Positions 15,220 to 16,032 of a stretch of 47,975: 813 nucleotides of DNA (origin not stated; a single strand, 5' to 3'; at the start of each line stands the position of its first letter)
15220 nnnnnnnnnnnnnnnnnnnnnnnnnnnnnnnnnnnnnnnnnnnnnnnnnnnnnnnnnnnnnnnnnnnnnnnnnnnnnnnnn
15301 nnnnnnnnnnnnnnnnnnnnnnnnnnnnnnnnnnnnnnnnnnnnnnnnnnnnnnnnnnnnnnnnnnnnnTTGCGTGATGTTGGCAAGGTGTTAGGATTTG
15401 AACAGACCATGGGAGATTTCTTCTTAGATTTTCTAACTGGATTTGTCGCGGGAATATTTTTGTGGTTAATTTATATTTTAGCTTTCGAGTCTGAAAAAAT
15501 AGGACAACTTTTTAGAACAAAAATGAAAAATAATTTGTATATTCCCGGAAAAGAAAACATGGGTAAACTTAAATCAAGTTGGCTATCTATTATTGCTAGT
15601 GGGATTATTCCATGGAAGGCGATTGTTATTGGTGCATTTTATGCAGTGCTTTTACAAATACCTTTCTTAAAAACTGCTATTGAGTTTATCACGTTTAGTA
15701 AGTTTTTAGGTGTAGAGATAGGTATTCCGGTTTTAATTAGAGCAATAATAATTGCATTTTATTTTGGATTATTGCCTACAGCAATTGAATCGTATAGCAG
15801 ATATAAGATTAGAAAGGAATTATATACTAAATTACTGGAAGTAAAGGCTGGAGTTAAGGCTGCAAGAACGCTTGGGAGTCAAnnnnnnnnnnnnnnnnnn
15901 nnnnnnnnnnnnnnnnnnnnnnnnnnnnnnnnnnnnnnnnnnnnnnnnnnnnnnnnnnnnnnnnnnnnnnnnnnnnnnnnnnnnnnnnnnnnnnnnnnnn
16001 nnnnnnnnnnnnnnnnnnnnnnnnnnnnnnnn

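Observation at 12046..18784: Tandem array of paralogous polytopic membrane proteins with a constant C-terminal module and unrelated ectodomains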

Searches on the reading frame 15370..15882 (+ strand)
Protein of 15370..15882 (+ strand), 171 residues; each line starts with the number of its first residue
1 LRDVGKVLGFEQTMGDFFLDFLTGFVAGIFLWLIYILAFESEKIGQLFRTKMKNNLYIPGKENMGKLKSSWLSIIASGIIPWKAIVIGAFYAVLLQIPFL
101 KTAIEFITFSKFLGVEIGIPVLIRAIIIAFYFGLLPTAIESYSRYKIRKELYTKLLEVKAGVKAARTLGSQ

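Call 28: search_protein_representatives(alignment_id=A2)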
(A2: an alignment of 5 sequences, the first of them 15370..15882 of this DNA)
Query: 5 sequences, 182 profile positions. Proteins with E-value up to 0.001 (for the whole library): 212; up to 1e-10: 135; up to 1e-30: 31. The best 150 are listed.
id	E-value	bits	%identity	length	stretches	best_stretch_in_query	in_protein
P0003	2.2e-73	262.5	-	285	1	1-181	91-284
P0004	8.4e-69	247.6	-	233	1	1-181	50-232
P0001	9.5e-62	224.6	-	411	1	1-181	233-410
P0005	3.3e-57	209.8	-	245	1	17-181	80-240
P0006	8.6e-43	162.8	-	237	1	19-180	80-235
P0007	2.1e-38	148.5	-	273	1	19-181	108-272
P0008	8.4e-38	146.6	-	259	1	11-181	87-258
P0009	1.5e-37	145.7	-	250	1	17-179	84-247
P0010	2.2e-37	145.2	-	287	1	19-180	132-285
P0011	3.7e-37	144.4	-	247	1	3-180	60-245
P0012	8.0e-37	143.4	-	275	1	5-180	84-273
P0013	4.2e-36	141.0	-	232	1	14-177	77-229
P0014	4.3e-35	137.7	-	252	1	3-179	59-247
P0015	7.7e-35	136.9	-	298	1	9-178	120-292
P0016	8.2e-35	136.8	-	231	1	13-177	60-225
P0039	3.9e-29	118.3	-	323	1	15-180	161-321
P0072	2.9e-19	86.1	-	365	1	16-178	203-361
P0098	2.5e-15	73.3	-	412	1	4-180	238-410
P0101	3.7e-15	72.8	-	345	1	43-180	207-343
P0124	3.9e-12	62.9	-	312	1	78-180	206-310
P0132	4.4e-11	59.5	-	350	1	32-181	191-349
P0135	9.5e-11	58.4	-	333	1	14-179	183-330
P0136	1.0e-10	58.3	-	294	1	20-180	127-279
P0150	2.8e-09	53.6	-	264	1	3-181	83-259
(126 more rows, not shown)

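Call 33: find_encoding_contigs(protein=P0006, flank=10000, max_places=3)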
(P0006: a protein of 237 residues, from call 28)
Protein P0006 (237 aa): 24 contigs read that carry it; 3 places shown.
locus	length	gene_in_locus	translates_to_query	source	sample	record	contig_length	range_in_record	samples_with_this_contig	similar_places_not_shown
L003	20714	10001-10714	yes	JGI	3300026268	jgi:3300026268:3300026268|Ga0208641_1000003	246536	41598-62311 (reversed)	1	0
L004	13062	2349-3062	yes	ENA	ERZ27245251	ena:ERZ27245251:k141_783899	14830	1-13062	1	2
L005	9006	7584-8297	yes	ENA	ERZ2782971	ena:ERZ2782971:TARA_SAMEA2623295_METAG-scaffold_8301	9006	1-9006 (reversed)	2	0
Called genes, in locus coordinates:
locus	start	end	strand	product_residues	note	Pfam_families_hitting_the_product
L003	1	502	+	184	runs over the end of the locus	PF22090:Gins51_C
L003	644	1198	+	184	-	PF13482:RNase_H_2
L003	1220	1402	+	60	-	-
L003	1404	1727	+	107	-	PF01906:YbjQ_1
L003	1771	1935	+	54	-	-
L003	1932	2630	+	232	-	-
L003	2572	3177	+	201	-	-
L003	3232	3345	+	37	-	-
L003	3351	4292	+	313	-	-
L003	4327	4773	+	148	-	-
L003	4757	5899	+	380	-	PF01464:SLT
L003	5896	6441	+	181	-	-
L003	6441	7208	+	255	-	-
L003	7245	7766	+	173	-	-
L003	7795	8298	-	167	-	-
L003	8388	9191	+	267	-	-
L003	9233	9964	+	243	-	-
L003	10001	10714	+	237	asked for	-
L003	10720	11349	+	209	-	-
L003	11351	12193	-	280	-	-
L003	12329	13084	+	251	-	-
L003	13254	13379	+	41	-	PF02697:VAPB_antitox (weak)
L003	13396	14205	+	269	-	PF14528:LAGLIDADG_3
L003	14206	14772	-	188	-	PF01015:Ribosomal_S3Ae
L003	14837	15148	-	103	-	-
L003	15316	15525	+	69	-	-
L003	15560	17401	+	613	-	-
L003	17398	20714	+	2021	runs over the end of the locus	-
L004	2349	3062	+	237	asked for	-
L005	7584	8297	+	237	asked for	-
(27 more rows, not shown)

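Call 86: find_encoding_contigs(protein=P0135, flank=10000, max_places=2)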
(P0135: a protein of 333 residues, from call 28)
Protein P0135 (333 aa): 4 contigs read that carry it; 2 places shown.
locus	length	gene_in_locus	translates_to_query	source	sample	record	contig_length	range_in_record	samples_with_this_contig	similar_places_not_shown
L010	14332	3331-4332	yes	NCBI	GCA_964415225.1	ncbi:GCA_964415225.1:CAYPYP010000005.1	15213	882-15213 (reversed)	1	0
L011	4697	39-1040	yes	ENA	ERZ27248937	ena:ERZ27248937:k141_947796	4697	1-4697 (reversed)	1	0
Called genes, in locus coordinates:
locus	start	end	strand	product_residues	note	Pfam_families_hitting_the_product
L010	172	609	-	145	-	-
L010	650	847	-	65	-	-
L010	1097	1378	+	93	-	-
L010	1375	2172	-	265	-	-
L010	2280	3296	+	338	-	-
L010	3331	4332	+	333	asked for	-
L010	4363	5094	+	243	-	-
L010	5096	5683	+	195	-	-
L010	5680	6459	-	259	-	-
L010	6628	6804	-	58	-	-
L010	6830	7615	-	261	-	-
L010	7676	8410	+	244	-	PF22251:PFF1_TM (weak)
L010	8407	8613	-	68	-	-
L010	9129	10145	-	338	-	PF00752:XPG_N, PF00867:XPG_I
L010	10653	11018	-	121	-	-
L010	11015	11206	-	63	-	-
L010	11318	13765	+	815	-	PF03104:DNA_pol_B_exo1, PF10108:DNA_pol_B_exo2 (faint), PF13482:RNase_H_2 (weak), PF00136:DNA_pol_B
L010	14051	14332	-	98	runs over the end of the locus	-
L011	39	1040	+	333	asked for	-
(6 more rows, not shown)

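Call 87: find_encoding_contigs(protein=P0150, flank=10000, max_places=2)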
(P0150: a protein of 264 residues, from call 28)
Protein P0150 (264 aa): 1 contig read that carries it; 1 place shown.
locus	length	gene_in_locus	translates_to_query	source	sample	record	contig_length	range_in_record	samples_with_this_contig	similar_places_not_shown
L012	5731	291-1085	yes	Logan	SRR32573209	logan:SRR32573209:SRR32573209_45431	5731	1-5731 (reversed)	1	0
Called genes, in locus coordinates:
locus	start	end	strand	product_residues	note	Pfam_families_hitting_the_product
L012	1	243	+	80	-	?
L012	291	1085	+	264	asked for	-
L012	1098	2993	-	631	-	-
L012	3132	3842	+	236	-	-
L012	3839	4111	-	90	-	PF00736:EF1_GNE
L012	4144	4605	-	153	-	PF04307:YdjM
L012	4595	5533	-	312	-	PF01336:tRNA_anti-codon (faint), PF17244:CDC24_OB3 (faint)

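Call 89: search_protein_families(library=pfam, max_evalue=0.05, proteins=[L012:1098-2993:-, L003:11351-12193:-, L010:5680-6459:-, L010:6830-7615:-, L010:7676-8410:+, L012:3132-3842:+])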
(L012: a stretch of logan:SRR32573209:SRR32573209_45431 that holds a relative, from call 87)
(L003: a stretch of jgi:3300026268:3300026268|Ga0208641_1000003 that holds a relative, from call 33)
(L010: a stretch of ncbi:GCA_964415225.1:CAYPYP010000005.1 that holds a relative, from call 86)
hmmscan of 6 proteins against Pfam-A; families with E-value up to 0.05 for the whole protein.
L012:1098-2993:- (631 aa): 1 family
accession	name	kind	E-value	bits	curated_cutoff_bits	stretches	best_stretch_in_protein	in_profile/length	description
PF18652.6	Adhesin_P1_N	-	0.0082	16.8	27.1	1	189-234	57-102/106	Adhesin P1 N-terminal domain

L003:11351-12193:- (280 aa): 0 families

L010:5680-6459:- (259 aa): 1 family
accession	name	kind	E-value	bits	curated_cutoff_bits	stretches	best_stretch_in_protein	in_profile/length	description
PF21637.2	DUF6856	-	0.013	15.9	24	1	143-239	61-150/206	Family of unknown function (DUF6856)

L010:6830-7615:- (261 aa): 0 families

L010:7676-8410:+ (244 aa): 3 families
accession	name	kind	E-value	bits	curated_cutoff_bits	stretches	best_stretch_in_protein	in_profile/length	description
PF22251.1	PFF1_TM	-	1.6e-06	28.3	32.3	1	108-232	49-175/300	Vacuolar membrane protease, transmembrane domain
PF02535.28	Zip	-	6.4e-05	22.8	35.1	1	91-238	4-160/323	ZIP Zinc transporter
PF11807.13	UstYa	-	0.028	14.7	25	0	156-234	10-83/220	Mycotoxin biosynthesis protein UstYa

L012:3132-3842:+ (236 aa): 1 family
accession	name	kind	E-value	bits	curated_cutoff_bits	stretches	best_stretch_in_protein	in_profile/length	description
PF14584.11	DUF4446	-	0.014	15.9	27.4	1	166-227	7-68/150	Protein of unknown function (DUF4446)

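Call 91: list_cluster_members(proteins=[P0007, P0010, P0015, P0039, P0072, P0098, P0101, P0124, P0132, P0136])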
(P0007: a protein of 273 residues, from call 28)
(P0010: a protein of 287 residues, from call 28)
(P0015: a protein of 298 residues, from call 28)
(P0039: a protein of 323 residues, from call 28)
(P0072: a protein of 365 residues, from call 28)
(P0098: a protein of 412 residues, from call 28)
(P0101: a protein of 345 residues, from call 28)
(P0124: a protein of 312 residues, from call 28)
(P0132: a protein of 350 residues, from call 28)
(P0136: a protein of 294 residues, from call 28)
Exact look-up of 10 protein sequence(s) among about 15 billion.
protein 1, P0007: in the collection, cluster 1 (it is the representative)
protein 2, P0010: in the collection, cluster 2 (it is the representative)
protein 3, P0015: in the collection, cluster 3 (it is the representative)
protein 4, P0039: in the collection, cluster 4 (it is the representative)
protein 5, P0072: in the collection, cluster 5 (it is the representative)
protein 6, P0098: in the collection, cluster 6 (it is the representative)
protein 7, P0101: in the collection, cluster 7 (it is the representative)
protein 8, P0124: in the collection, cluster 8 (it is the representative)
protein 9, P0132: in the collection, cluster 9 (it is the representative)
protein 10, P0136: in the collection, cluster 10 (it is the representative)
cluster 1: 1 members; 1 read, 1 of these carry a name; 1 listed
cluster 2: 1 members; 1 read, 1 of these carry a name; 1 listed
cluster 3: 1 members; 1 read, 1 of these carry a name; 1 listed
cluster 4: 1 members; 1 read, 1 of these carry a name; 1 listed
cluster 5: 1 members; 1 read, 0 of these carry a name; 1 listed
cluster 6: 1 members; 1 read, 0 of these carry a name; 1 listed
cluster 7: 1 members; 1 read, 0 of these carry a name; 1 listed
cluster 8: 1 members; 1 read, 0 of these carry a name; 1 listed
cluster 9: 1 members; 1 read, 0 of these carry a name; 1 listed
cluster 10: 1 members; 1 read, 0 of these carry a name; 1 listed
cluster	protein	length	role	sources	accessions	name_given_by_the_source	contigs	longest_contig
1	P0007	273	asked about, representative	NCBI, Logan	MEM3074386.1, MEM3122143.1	MAG: hypothetical protein QW727_00360 [Candidatus Pacearchaeota archaeon]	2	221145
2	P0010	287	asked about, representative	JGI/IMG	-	hypothetical protein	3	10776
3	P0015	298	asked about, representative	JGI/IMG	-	hypothetical protein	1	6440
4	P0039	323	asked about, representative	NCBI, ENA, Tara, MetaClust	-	strand:+ start:1058 stop:2029 length:972 start_codon:yes stop_codon:yes gene_type:complete | TARA_037_MES_0.1-0.22_scaffold111916_1_gene110312 "" ""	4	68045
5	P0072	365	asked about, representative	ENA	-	-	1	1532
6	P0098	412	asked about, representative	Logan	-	-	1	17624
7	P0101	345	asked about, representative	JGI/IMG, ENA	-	-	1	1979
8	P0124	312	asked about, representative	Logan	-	-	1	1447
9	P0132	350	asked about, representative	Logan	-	-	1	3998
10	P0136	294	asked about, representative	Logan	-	-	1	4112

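Call 92: find_encoding_contigs(protein=P0007, flank=10000, max_places=1)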
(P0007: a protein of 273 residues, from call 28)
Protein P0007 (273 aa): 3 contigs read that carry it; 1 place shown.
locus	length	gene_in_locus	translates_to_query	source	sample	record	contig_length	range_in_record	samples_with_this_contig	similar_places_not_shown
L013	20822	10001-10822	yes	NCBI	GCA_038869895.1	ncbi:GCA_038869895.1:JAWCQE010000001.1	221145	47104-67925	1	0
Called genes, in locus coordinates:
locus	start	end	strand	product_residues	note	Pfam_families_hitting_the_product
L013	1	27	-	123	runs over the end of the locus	PF00828:Ribosomal_L27A (weak)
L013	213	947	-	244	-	PF01193:RNA_pol_L (faint), PF01000:RNA_pol_A_bac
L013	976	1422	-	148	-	PF00411:Ribosomal_S11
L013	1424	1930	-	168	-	PF01479:S4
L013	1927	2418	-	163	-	PF00416:Ribosomal_S13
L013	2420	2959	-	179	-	PF04919:DUF655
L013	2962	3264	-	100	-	-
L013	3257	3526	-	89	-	PF01157:Ribosomal_L21e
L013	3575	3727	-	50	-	-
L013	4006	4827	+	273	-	-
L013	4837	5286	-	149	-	-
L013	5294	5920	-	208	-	-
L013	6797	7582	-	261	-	-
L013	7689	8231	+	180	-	-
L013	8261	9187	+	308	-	-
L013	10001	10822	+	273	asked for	-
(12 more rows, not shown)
